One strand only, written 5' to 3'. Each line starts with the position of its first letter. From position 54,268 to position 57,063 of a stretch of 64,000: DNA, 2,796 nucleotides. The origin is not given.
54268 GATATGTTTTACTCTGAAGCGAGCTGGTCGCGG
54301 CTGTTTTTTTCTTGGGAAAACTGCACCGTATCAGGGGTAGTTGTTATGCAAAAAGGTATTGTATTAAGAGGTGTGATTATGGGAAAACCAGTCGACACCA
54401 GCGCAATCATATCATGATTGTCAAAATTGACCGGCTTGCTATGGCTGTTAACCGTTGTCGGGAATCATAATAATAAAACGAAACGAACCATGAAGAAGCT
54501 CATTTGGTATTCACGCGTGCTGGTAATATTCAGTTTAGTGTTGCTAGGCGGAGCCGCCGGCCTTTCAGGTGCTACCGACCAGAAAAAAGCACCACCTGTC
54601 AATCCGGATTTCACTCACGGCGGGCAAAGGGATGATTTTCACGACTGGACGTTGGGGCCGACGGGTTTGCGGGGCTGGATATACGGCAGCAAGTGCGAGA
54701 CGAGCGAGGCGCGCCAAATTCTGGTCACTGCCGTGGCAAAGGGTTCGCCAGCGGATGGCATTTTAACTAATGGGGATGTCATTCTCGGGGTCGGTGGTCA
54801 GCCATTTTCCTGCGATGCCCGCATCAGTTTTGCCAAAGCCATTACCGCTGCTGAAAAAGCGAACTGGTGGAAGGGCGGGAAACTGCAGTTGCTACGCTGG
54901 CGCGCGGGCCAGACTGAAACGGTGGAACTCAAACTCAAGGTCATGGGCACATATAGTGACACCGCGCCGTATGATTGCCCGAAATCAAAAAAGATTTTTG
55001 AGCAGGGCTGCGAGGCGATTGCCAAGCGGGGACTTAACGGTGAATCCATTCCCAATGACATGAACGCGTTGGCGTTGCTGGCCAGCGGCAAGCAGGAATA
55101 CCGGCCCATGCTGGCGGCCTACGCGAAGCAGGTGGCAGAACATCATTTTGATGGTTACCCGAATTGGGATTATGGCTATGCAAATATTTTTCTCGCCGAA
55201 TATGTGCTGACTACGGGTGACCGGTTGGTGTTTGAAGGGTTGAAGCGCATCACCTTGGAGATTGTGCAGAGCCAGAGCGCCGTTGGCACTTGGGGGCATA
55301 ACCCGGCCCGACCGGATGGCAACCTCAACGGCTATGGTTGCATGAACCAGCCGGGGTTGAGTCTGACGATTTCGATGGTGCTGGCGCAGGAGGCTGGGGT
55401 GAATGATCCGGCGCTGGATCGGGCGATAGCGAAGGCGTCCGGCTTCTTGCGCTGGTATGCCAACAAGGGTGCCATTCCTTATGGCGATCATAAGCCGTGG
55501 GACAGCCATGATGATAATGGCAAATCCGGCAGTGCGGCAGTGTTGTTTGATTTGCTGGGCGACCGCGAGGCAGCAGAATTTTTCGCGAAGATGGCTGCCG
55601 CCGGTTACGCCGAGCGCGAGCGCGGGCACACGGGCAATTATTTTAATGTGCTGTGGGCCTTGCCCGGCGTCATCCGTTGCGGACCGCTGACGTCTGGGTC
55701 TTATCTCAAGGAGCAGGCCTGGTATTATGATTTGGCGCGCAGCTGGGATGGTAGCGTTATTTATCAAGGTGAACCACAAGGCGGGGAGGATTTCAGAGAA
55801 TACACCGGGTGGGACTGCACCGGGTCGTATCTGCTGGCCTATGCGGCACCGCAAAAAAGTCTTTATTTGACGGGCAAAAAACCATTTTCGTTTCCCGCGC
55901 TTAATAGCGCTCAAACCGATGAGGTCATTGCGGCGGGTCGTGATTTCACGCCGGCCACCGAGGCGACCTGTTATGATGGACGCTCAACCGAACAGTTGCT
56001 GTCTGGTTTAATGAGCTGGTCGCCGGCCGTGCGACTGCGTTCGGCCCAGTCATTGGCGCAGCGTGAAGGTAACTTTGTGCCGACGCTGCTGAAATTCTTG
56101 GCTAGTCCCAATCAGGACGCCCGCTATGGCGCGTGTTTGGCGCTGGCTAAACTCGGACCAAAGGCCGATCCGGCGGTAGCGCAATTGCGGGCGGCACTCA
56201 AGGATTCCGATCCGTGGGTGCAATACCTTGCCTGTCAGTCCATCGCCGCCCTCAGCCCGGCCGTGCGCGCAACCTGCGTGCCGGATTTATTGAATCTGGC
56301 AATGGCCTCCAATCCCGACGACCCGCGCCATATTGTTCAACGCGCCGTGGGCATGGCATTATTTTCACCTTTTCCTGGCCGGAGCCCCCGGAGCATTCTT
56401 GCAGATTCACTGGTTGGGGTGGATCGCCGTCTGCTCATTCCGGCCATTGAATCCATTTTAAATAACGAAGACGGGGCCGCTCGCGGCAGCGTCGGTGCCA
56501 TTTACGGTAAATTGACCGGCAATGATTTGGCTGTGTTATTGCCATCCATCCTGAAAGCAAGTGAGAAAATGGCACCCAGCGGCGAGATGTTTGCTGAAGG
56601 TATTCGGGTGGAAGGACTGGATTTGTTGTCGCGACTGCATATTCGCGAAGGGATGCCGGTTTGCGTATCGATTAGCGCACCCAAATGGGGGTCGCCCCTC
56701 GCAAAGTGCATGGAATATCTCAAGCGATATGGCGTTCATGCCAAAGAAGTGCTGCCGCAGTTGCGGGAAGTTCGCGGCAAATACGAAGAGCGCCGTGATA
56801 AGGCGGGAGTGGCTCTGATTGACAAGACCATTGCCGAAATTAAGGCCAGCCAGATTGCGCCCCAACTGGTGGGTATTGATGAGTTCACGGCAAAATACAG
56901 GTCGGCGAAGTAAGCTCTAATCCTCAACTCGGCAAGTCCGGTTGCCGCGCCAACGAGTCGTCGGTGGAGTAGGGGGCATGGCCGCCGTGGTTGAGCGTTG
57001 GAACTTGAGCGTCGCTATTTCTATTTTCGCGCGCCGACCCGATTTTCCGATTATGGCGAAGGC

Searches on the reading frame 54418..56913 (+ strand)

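Call 6: search_protein_families(library=pfam, proteins=[window:54418-56913:+], max_evalue=0.01)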
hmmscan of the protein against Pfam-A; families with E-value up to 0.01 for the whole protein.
window:54418-56913:+ (831 aa): 6 families
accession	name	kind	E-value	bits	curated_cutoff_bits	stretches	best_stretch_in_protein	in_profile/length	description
PF19805.5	DUF6288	-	2.3e-140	468.7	26.3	1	99-487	1-402/402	Family of unknown function (DUF6288)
PF13646.12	HEAT_2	-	1.1e-11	45.3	27.7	1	525-610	2-88/88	HEAT repeats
PF02985.28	HEAT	-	1.2e-06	28.7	23.5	0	553-581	1-29/31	HEAT repeat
PF13513.12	HEAT_EZ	-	7.7e-06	26.8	27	1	545-579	21-55/55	HEAT-like repeat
PF17820.7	PDZ_6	-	0.00025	21.2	27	1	103-130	2-30/54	PDZ domain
PF00595.29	PDZ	-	0.0006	20.6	23.2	1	98-131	24-58/81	PDZ domain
